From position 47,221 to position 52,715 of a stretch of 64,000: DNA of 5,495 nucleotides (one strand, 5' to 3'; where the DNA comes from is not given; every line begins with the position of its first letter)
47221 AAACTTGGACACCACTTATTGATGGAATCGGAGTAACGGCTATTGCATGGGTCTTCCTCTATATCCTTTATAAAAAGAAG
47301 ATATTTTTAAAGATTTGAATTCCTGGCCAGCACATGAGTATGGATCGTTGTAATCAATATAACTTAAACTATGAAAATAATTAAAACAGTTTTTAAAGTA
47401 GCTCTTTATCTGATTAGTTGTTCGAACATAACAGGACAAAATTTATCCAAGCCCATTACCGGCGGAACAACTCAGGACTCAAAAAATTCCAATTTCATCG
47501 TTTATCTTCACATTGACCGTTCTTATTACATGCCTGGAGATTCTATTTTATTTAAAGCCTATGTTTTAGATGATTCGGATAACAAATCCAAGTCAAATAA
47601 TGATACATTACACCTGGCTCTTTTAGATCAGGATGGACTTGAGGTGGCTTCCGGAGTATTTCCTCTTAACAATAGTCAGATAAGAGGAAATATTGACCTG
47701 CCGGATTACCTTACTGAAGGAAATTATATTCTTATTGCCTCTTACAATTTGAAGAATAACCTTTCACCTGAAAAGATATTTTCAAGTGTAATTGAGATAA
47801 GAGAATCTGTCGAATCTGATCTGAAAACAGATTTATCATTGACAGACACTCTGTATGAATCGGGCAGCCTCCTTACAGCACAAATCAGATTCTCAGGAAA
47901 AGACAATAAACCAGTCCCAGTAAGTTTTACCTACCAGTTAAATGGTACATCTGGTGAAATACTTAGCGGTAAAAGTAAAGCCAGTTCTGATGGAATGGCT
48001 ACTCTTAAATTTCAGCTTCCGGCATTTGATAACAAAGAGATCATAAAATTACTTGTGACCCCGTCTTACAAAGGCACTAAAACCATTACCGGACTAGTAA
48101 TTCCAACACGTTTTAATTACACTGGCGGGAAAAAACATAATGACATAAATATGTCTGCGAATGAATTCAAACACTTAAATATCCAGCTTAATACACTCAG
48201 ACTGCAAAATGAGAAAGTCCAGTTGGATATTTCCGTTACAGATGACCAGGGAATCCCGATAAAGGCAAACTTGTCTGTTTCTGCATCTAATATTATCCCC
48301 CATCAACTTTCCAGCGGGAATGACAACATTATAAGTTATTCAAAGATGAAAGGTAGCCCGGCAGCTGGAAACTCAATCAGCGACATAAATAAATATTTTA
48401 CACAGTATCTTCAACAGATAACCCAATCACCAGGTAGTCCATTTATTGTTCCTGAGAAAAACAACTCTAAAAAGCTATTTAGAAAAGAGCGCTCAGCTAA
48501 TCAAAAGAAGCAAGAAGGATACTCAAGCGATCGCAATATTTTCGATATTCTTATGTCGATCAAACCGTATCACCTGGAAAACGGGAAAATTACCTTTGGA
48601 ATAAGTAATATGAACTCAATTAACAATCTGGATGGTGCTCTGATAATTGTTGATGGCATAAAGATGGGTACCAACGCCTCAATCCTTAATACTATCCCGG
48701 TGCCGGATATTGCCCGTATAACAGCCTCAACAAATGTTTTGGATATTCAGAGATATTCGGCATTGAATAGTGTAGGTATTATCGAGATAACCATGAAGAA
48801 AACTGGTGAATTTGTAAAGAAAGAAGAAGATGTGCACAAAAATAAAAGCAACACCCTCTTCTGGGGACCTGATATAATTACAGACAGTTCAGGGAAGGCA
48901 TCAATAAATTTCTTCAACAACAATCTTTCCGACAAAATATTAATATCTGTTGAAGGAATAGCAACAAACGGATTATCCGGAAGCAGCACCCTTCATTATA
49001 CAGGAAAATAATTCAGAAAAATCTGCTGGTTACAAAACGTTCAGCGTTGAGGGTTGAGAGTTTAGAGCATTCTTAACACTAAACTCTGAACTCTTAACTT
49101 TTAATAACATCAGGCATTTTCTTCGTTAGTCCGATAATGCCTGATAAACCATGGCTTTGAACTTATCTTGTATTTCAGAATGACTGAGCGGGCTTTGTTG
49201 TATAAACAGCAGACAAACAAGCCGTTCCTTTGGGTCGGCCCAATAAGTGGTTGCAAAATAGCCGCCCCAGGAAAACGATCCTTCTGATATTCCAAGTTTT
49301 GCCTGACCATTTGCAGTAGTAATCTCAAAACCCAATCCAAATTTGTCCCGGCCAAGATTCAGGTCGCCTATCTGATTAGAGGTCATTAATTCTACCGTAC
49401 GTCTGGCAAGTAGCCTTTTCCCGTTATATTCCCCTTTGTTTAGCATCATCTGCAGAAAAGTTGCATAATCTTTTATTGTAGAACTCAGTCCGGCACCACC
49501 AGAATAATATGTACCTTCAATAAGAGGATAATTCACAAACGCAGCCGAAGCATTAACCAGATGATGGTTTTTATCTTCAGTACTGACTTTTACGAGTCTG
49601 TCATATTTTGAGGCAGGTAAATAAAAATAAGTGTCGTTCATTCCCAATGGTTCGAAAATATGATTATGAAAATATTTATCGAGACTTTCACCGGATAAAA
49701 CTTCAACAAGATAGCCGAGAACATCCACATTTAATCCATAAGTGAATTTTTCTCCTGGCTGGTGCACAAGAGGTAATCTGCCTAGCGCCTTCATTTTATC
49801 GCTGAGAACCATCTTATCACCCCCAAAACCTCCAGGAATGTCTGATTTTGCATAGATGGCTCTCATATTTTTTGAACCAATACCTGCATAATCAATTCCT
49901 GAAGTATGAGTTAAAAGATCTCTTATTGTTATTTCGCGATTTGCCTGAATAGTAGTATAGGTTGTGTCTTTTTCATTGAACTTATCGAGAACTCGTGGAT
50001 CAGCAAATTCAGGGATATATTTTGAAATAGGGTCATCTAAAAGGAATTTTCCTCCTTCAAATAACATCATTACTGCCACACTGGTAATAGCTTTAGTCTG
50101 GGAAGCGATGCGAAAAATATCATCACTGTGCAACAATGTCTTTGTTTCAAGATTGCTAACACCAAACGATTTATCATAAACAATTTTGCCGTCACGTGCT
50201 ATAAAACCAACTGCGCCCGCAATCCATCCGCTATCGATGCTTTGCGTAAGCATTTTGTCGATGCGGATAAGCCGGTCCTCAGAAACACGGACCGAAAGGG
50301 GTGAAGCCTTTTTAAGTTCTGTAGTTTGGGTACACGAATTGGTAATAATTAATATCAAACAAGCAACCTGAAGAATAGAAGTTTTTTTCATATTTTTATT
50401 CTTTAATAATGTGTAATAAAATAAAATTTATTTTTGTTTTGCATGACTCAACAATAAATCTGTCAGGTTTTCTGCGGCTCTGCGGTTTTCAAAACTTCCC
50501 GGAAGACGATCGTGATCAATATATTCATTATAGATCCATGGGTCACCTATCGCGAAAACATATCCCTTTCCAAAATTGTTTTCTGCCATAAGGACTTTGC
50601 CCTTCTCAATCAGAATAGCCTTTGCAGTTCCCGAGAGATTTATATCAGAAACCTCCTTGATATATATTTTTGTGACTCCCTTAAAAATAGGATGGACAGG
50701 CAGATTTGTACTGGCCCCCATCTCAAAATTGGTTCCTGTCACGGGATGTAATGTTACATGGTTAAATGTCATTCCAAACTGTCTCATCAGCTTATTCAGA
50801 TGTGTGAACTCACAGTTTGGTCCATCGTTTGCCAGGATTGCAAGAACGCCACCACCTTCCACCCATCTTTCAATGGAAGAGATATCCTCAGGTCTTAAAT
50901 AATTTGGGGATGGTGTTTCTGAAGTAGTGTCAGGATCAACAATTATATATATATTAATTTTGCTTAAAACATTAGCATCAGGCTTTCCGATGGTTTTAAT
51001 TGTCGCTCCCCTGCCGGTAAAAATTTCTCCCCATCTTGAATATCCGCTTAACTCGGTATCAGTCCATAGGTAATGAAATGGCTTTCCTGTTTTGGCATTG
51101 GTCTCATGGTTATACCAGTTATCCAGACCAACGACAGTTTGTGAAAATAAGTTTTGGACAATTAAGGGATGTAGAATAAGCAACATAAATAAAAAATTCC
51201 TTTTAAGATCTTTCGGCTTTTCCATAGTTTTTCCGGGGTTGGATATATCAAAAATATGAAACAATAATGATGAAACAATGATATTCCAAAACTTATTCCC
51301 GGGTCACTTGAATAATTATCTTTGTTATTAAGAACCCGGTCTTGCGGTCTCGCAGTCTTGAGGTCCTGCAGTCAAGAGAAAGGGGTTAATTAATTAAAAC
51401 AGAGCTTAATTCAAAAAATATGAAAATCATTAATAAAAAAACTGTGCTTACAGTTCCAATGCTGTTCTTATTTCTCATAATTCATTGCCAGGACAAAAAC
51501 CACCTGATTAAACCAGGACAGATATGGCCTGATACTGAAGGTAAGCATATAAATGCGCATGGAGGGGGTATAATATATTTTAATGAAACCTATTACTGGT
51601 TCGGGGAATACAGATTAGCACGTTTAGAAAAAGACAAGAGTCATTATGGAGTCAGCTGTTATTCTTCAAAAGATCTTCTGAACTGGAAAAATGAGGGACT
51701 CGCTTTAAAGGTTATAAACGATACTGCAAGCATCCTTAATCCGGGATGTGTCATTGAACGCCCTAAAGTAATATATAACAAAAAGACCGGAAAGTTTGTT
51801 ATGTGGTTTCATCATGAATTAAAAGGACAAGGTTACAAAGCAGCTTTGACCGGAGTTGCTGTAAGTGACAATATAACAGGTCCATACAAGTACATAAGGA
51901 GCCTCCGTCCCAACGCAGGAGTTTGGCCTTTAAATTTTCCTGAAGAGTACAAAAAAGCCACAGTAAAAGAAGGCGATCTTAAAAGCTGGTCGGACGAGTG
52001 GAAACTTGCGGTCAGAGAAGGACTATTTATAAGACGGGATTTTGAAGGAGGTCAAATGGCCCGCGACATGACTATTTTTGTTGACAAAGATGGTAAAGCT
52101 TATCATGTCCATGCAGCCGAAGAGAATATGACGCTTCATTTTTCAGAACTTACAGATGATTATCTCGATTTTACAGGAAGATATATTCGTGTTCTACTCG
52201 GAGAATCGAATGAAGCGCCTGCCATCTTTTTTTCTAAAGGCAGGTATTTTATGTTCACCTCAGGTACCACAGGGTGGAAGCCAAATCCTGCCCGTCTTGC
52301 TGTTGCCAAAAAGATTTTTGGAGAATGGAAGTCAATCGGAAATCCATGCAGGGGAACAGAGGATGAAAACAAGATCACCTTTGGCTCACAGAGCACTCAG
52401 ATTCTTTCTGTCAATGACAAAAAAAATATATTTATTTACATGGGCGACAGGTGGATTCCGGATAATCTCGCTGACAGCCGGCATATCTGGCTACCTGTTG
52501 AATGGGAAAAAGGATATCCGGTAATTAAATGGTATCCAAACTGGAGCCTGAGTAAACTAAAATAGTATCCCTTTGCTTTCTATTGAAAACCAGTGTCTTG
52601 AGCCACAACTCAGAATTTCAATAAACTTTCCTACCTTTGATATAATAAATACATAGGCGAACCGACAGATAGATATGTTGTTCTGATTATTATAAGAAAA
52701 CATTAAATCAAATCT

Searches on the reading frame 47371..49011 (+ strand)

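Call 32: search_protein_families(library=pfam, proteins=[window:47371-49011:+], max_evalue=0.00001)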
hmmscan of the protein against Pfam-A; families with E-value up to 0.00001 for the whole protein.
window:47371-49011:+ (546 aa): 1 family
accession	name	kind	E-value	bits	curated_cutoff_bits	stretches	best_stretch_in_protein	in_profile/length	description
PF01835.25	MG2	-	2.8e-07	31.2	32.8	1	44-131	2-88/96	MG2 domain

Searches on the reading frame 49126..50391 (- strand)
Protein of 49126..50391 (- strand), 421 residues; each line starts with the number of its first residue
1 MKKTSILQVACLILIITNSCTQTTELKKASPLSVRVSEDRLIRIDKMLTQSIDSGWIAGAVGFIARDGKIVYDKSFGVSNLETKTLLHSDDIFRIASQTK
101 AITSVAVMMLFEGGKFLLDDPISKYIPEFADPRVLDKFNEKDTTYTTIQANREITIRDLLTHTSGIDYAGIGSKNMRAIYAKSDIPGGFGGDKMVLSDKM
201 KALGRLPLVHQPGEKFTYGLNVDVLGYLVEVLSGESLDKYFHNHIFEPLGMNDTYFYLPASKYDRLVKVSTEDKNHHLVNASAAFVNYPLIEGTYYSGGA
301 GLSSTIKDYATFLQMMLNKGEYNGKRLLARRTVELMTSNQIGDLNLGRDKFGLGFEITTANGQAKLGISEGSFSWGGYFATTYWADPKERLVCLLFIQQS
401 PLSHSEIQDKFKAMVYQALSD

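Call 33: search_protein_families(library=pfam, proteins=[window:49126-50391:-], max_evalue=0.00001)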
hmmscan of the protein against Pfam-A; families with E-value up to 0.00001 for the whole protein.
window:49126-50391:- (421 aa): 1 family
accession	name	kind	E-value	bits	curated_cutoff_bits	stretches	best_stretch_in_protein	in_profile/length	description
PF00144.29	Beta-lactamase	-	4.3e-64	217.2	27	1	44-405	1-316/329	Beta-lactamase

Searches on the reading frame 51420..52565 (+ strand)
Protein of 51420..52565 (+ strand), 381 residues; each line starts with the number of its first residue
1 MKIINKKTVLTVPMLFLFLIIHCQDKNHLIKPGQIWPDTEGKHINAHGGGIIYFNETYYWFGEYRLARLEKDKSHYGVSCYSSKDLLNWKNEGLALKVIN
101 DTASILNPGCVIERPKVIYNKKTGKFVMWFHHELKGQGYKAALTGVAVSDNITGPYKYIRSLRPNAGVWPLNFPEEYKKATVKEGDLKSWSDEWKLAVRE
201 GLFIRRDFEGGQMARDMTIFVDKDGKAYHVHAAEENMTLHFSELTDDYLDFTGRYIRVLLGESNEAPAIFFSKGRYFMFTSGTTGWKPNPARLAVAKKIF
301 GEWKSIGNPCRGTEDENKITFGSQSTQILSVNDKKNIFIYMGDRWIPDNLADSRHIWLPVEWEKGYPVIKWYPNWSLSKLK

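Call 33: search_protein_families(library=pfam, proteins=[window:51420-52565:+], max_evalue=0.00001)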
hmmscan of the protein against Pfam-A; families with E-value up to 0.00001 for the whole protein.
window:51420-52565:+ (381 aa): 1 family
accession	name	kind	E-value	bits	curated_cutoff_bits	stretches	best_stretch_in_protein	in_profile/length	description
PF04616.20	Glyco_hydro_43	-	4.8e-16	59.4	32.2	1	190-365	107-286/288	Glycosyl hydrolases family 43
